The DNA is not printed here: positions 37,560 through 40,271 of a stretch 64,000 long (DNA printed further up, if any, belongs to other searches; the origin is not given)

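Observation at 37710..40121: Intact P1B ATPase with hemerythrin tail and no N-terminal metal-binding domain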

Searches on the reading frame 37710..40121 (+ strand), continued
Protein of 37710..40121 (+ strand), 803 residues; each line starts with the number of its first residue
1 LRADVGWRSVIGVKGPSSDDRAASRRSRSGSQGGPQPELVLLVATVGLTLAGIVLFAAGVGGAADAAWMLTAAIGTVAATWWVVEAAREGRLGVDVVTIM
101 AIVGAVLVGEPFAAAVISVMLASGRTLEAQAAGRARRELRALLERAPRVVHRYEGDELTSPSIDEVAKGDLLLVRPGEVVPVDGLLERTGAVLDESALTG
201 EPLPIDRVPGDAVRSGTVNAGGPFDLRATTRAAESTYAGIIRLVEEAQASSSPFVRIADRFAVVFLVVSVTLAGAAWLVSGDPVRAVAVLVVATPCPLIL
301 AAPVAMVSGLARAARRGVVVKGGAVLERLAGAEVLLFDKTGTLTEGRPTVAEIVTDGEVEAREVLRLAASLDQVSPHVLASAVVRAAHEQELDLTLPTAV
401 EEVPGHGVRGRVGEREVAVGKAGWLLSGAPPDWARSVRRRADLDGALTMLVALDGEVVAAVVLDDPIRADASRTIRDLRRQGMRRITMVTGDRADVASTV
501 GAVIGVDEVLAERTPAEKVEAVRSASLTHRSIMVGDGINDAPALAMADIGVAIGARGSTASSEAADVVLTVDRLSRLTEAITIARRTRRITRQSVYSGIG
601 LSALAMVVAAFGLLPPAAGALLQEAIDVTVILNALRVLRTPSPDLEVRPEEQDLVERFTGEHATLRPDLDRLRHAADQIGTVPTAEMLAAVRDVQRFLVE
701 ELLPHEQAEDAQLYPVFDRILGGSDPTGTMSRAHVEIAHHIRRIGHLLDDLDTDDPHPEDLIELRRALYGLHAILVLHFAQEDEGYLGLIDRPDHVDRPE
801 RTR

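Call 39: get_annotated_region(hit=H1, flank=4000)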
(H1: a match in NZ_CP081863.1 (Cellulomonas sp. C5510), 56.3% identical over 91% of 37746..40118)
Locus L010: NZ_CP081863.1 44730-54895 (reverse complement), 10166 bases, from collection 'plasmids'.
description: Cellulomonas sp. C5510 plasmid p110066, complete sequence
organism: Cellulomonas sp. C5510 (NCBI taxid 2871170)
taxonomy: Bacteria; Actinomycetota; Actinomycetes; Micrococcales; Cellulomonadaceae; Cellulomonas; Cellulomonas sp. C5510
host: -; source: -; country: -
typing (MOB-suite, as given by PLSDB): non-mobilizable
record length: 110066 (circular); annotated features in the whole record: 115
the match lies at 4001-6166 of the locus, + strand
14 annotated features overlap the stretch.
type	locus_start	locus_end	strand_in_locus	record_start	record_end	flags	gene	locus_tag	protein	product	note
CDS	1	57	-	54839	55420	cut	-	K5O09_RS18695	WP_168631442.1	flavodoxin domain-containing protein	-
CDS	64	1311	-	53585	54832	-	-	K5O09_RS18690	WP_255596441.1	CBS domain-containing protein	-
CDS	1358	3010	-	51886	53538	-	-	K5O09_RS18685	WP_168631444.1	NRAMP family divalent metal transporter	-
CDS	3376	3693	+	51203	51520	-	-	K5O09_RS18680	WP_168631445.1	metalloregulator ArsR/SmtB family transcription factor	GO:0006355 - regulation of DNA-templated transcription [Evidence IEA]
CDS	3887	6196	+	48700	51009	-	-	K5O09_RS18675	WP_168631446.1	heavy metal translocating P-type ATPase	-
CDS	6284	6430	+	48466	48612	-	-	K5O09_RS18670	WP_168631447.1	hypothetical protein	-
CDS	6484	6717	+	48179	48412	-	-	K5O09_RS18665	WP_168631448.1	hypothetical protein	-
CDS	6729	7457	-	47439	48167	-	-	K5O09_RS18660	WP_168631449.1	metal-dependent transcriptional regulator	-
CDS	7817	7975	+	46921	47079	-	-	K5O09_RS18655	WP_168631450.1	hypothetical protein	-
CDS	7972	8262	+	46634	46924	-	-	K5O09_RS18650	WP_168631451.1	hypothetical protein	-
CDS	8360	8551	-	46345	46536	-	-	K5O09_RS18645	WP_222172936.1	hypothetical protein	-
CDS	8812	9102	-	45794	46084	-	-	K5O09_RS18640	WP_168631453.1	hypothetical protein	-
CDS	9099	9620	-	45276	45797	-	-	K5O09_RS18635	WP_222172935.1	hypothetical protein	-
CDS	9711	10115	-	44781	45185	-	-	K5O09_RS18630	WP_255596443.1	hypothetical protein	-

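Call 40: get_annotated_region(hit=H7, flank=4000)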
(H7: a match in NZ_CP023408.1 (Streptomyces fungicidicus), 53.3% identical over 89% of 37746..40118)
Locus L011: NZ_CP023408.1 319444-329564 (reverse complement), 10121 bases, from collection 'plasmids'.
description: Streptomyces fungicidicus strain TXX3120 plasmid p1, complete sequence
organism: Streptomyces fungicidicus (NCBI taxid 68203)
taxonomy: Bacteria; Actinomycetota; Actinomycetes; Kitasatosporales; Streptomycetaceae; Streptomyces; Streptomyces fungicidicus
host: -; source: Pig,cell culture; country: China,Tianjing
typing (MOB-suite, as given by PLSDB): non-mobilizable
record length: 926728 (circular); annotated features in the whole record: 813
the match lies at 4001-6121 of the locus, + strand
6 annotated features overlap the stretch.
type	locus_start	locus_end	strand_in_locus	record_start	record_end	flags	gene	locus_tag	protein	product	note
CDS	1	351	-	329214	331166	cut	-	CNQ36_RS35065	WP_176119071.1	PAS domain S-box protein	-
CDS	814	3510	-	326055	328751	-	ppdK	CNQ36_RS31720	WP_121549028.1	pyruvate, phosphate dikinase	GO:0015976 - carbon utilization [Evidence IEA]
CDS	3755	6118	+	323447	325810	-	-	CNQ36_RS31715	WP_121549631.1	heavy metal translocating P-type ATPase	-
CDS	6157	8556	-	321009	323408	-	-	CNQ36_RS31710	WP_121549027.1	glycosyl hydrolase family 65 protein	-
CDS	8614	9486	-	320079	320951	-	-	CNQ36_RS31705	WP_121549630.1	universal stress protein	-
CDS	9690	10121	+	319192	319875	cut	-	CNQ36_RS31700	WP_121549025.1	DUF4389 domain-containing protein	-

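Call 41: get_annotated_region(hit=H3, flank=4000)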
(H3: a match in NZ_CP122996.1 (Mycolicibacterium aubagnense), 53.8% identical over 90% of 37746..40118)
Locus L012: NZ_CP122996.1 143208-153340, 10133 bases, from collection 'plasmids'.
description: Mycolicibacterium aubagnense strain HPB1.1 plasmid unnamed4
organism: Mycolicibacterium aubagnense (NCBI taxid 319707)
taxonomy: Bacteria; Actinomycetota; Actinomycetes; Mycobacteriales; Mycobacteriaceae; Mycolicibacterium; Mycolicibacterium aubagnense
host: -; source: wall sediment of Poderosa mine; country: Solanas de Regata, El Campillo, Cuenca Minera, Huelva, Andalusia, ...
typing (MOB-suite, as given by PLSDB): non-mobilizable
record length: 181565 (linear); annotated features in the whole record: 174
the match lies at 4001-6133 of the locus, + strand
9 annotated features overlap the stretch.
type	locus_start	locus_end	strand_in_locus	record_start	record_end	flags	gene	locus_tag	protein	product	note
CDS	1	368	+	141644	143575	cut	-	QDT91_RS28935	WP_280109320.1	hypothetical protein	-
CDS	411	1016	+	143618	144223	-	-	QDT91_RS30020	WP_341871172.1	GNAT family N-acetyltransferase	-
CDS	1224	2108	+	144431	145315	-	-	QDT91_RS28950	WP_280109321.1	universal stress protein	-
CDS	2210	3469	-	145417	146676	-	-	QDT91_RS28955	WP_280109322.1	IS110 family transposase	-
CDS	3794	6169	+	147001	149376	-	-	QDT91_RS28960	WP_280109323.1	heavy metal translocating P-type ATPase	-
CDS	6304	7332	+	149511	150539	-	-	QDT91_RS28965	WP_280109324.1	ferritin family protein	-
CDS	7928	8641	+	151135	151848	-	-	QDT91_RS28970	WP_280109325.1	VIT family protein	-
CDS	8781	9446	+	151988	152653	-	-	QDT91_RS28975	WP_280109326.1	aquaporin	GO:0055085 - transmembrane transport [Evidence IEA]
CDS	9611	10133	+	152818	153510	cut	-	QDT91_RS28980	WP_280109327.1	response regulator transcription factor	-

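Call 42: get_annotated_region(hit=H12, flank=4000)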
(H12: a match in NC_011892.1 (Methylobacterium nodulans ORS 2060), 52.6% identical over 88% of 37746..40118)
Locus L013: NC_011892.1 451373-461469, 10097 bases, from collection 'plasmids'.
description: Methylobacterium nodulans ORS 2060 plasmid pMNOD01, complete sequence
organism: Methylobacterium nodulans ORS 2060 (NCBI taxid 460265)
taxonomy: Bacteria; Pseudomonadota; Alphaproteobacteria; Hyphomicrobiales; Methylobacteriaceae; Methylobacterium; Methylobacterium nodulans; Methylobacterium nodulans ORS 2060
host: -; source: -; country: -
typing (MOB-suite, as given by PLSDB): non-mobilizable
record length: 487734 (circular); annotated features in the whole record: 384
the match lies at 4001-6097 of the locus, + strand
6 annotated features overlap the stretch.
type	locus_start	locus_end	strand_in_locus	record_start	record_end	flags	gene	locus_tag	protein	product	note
CDS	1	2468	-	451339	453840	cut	-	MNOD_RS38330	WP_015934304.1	phosphoketolase family protein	-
CDS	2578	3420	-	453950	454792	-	-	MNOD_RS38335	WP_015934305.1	universal stress protein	-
CDS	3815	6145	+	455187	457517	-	-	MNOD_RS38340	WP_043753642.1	heavy metal translocating P-type ATPase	-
CDS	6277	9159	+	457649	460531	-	-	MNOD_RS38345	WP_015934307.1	cation-translocating P-type ATPase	-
CDS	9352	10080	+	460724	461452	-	-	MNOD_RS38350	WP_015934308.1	HAD-IA family hydrolase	GO:0008152 - metabolic process [Evidence IEA]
CDS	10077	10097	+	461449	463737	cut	-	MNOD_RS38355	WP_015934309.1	glycosyl hydrolase family 65 protein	-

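Call 43: get_annotated_region(hit=H15, flank=4000)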
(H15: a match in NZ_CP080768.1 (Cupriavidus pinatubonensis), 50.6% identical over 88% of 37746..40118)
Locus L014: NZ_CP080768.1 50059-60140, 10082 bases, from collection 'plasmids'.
description: Cupriavidus pinatubonensis strain HN-2 plasmid p1, complete sequence
organism: Cupriavidus pinatubonensis (NCBI taxid 248026)
taxonomy: Bacteria; Pseudomonadota; Betaproteobacteria; Burkholderiales; Burkholderiaceae; Cupriavidus; Cupriavidus pinatubonensis
host: -; source: genomic assembly,soil; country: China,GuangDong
typing (MOB-suite, as given by PLSDB): non-mobilizable
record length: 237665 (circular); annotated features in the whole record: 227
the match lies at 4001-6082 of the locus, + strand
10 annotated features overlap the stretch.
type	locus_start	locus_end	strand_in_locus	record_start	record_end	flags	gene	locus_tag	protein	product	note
CDS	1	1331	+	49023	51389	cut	-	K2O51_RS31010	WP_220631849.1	FtsX-like permease family protein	-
CDS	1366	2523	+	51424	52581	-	-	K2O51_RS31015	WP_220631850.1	HlyD family efflux transporter periplasmic adaptor subunit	-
CDS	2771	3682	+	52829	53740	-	-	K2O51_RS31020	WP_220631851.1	cation diffusion facilitator family transporter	-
CDS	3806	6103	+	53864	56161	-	-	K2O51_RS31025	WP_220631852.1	heavy metal translocating P-type ATPase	-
CDS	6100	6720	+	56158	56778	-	-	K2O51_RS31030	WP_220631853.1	hypothetical protein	-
CDS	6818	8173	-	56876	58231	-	-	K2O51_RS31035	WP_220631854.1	HAMP domain-containing sensor histidine kinase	GO:0007165 - signal transduction [Evidence IEA]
CDS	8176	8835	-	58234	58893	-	-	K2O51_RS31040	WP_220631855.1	response regulator transcription factor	GO:0000160 - phosphorelay signal transduction system [Evidence IEA]; GO:0006355 - regulation of DNA-templated ...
CDS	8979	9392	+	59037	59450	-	-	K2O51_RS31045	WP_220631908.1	PepSY domain-containing protein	-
CDS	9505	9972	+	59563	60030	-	-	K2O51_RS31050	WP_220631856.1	DUF2271 domain-containing protein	-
CDS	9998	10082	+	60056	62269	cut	-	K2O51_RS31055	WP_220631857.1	PepSY domain-containing protein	-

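Call 44: get_annotated_region(hit=H29, flank=4000)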
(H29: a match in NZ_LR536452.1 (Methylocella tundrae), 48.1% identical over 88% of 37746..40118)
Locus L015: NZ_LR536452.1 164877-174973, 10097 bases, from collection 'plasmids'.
description: Methylocella tundrae isolate MTUNDRAET4 annotated genome plasmid 3
organism: Methylocella tundrae (NCBI taxid 227605)
taxonomy: Bacteria; Pseudomonadota; Alphaproteobacteria; Hyphomicrobiales; Beijerinckiaceae; Methylocella; Methylocella tundrae
host: -; source: -; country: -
typing (MOB-suite, as given by PLSDB): non-mobilizable
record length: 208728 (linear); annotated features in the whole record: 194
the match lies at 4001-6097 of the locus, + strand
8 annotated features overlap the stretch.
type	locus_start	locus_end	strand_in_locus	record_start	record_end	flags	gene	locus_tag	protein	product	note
CDS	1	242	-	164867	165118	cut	-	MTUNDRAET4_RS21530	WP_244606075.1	hypothetical protein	-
CDS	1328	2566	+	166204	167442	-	-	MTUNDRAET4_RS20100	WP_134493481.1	DUF4010 domain-containing protein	-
CDS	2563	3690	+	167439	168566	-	-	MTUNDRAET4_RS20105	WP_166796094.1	AI-2E family transporter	GO:1905887 - autoinducer AI-2 transmembrane transport [Evidence IEA]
CDS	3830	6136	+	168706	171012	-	-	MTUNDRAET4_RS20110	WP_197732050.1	heavy metal translocating P-type ATPase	-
CDS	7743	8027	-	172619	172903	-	-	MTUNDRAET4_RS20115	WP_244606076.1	PepSY domain-containing protein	-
CDS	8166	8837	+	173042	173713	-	-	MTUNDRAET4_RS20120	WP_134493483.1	response regulator transcription factor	GO:0000160 - phosphorelay signal transduction system [Evidence IEA]; GO:0006355 - regulation of DNA-templated ...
CDS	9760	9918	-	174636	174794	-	-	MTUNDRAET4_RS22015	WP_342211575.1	hypothetical protein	-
CDS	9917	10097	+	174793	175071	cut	-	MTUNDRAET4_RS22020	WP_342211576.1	ATP-binding protein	-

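Call 55: get_annotated_region(hit=H4, flank=6000)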
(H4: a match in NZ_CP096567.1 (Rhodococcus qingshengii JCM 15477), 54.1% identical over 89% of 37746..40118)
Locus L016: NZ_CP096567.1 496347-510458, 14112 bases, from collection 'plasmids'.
description: Rhodococcus qingshengii JCM 15477 strain djl-6 plasmid pdjl-6-4, complete sequence
organism: Rhodococcus qingshengii JCM 15477 (NCBI taxid 1303681)
taxonomy: Bacteria; Actinomycetota; Actinomycetes; Mycobacteriales; Nocardiaceae; Rhodococcus; Rhodococcus qingshengii; Rhodococcus qingshengii JCM 15477
host: -; source: sandy loam,soil; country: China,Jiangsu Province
typing (MOB-suite, as given by PLSDB): mobilizable; relaxase MOBP
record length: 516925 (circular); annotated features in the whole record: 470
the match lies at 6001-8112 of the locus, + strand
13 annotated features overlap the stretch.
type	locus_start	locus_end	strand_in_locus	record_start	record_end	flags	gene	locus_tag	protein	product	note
CDS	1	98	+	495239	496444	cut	-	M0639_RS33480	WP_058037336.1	NADH-ubiquinone oxidoreductase-F iron-sulfur binding region domain-containing protein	-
CDS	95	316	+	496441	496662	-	-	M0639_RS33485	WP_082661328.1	ferredoxin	-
CDS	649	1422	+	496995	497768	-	-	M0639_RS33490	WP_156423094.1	AAA family ATPase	-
CDS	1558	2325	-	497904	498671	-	-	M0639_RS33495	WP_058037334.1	VIT family protein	-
CDS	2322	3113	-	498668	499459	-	-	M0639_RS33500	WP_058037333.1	acyl-ACP thioesterase domain-containing protein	GO:0006633 - fatty acid biosynthetic process [Evidence IEA]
CDS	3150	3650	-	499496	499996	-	-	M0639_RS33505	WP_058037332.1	DUF2231 domain-containing protein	-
CDS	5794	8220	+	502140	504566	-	-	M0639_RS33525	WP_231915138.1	heavy metal translocating P-type ATPase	-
CDS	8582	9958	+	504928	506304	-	-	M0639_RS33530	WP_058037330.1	MBL fold metallo-hydrolase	-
CDS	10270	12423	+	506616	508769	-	-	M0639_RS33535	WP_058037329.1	MMPL family transporter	-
CDS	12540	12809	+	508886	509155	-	-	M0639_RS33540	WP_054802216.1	metal-sensitive transcriptional regulator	-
CDS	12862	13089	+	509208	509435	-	-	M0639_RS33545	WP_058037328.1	DUF2892 domain-containing protein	-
CDS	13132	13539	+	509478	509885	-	-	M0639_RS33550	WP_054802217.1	DUF302 domain-containing protein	-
CDS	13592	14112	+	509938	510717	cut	-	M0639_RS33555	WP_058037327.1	sulfite exporter TauE/SafE family protein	GO:0006810 - transport [Evidence IEA]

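Call 56: get_annotated_region(hit=H16, flank=6000)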
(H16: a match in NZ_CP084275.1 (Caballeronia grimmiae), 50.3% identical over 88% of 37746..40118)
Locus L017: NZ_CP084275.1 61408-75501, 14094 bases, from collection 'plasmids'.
description: Caballeronia grimmiae strain Lep1A1 plasmid p2, complete sequence
organism: Caballeronia grimmiae (NCBI taxid 1071679)
taxonomy: Bacteria; Pseudomonadota; Betaproteobacteria; Burkholderiales; Burkholderiaceae; Caballeronia; Caballeronia grimmiae
host: -; source: Leptoglossus zonatus,Cell culture; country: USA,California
typing (MOB-suite, as given by PLSDB): conjugative; replicon rep_cluster_219; relaxase MOBF; mating-pair formation MPF_F
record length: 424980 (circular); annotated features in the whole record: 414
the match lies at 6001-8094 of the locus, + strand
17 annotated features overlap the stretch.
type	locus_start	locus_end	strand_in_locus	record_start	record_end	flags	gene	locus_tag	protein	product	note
CDS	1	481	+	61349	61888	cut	-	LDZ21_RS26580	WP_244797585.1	hypothetical protein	-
CDS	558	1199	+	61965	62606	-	-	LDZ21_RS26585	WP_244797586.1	HAD-IB family hydrolase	GO:0008152 - metabolic process [Evidence IEA]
CDS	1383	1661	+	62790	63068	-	-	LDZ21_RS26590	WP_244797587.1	hypothetical protein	-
CDS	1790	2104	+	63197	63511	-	-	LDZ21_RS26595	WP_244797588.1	hypothetical protein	-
CDS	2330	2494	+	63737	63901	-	-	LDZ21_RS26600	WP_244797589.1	hypothetical protein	-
CDS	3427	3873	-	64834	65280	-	-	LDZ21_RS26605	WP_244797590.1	hypothetical protein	-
CDS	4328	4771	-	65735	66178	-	-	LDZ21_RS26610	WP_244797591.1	CreA family protein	-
CDS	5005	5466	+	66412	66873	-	-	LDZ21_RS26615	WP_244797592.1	carboxypeptidase regulatory-like domain-containing protein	-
CDS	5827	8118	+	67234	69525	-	-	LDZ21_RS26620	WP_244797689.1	heavy metal translocating P-type ATPase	-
CDS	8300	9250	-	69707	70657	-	-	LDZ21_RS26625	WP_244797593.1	universal stress protein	-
CDS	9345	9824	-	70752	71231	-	-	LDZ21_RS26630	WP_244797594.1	hypothetical protein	-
CDS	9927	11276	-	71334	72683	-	-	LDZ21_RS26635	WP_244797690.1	ATP-binding protein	-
CDS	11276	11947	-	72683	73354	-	-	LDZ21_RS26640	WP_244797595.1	winged helix-turn-helix domain-containing protein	GO:0000160 - phosphorelay signal transduction system [Evidence IEA]; GO:0006355 - regulation of DNA-templated ...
CDS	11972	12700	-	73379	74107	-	-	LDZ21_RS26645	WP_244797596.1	cytochrome b/b6 domain-containing protein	-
CDS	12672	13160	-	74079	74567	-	-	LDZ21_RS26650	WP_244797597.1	diheme cytochrome c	-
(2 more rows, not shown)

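Call 57: get_annotated_region(hit=H19, flank=6000)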
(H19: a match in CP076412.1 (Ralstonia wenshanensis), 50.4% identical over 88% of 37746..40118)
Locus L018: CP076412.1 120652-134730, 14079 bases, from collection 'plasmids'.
description: Ralstonia wenshanensis strain 56D2 plasmid p56D2, complete sequence
organism: Ralstonia wenshanensis (NCBI taxid 2842456)
taxonomy: Bacteria; Pseudomonadota; Betaproteobacteria; Burkholderiales; Burkholderiaceae; Ralstonia; Ralstonia wenshanensis
host: -; source: soil; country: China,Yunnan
typing (MOB-suite, as given by PLSDB): non-mobilizable
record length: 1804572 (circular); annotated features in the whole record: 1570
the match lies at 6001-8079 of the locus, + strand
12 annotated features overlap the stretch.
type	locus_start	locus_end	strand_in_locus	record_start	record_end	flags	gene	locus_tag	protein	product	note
CDS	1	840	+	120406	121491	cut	-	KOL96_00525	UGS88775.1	efflux RND transporter periplasmic adaptor subunit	-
CDS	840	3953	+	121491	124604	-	-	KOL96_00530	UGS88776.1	CusA/CzcA family heavy metal efflux RND transporter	-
CDS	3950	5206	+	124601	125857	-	-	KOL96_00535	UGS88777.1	TolC family protein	-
CDS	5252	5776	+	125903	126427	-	-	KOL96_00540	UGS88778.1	cytochrome b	-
CDS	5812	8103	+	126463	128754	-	-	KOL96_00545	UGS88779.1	heavy metal translocating P-type ATPase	-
CDS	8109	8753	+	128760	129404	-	-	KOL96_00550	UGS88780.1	hypothetical protein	-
CDS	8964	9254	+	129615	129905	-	-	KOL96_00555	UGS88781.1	hypothetical protein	-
CDS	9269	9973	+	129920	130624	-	-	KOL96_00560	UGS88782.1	ABC transporter ATP-binding protein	-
CDS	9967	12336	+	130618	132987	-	-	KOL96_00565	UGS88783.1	ABC transporter permease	-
CDS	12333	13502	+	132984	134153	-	-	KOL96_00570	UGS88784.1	efflux RND transporter periplasmic adaptor subunit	-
CDS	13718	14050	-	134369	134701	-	-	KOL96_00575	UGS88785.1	EthD family reductase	-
CDS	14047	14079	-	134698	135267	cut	-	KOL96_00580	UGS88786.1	carboxymuconolactone decarboxylase family protein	-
